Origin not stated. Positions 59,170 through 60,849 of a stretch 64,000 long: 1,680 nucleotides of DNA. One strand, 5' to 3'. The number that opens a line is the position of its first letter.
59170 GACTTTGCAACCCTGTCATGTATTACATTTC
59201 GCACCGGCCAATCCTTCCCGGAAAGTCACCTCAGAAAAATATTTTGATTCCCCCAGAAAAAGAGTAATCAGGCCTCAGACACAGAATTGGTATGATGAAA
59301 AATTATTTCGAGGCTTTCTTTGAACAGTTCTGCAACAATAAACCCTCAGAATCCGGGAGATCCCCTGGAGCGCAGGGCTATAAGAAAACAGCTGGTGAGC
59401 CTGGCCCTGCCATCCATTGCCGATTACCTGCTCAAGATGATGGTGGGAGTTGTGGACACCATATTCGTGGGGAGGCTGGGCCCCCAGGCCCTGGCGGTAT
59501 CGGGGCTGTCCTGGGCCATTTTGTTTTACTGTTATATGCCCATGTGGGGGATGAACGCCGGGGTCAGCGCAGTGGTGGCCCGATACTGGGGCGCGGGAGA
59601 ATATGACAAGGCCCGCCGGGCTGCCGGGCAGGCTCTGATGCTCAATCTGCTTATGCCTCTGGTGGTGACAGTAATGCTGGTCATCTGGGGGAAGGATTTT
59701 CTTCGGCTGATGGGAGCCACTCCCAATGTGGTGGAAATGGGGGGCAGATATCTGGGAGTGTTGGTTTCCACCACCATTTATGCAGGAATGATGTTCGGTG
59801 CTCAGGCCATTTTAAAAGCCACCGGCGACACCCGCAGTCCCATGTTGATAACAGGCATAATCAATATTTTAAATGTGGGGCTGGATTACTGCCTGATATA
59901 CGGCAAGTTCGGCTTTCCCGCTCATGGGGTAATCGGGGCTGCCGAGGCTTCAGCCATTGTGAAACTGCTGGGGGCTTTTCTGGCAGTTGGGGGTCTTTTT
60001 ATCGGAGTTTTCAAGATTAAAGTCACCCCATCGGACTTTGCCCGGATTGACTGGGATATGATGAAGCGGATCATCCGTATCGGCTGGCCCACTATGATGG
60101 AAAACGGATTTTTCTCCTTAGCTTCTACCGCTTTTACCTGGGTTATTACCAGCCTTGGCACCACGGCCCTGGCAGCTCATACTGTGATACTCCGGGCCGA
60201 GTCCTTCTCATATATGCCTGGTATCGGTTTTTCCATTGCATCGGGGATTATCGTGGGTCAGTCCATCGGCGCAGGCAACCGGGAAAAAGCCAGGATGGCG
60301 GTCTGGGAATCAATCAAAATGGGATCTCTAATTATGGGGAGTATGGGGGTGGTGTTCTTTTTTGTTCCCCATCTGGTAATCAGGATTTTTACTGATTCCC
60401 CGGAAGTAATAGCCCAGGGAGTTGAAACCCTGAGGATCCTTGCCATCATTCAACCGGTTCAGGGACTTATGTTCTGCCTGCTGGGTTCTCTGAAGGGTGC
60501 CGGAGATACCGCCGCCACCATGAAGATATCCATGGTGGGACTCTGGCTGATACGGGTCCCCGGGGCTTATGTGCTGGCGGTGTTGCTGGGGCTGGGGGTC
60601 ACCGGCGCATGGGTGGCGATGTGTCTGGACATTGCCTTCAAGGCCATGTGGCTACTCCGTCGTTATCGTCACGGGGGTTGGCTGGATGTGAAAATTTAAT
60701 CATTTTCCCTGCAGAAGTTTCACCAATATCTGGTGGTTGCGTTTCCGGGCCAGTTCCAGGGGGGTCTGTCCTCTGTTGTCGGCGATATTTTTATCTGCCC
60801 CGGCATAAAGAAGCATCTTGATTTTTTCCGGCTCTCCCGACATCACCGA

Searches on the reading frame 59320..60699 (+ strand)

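Call 117: search_protein_families(library=pfam, proteins=[window:59320-60699:+], max_evalue=0.00001)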
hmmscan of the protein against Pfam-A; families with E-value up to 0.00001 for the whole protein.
window:59320-60699:+ (459 aa): 1 family
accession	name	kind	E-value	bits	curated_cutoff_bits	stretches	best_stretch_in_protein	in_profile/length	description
PF01554.23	MatE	-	1e-67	227.3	24.9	2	31-190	1-160/161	MatE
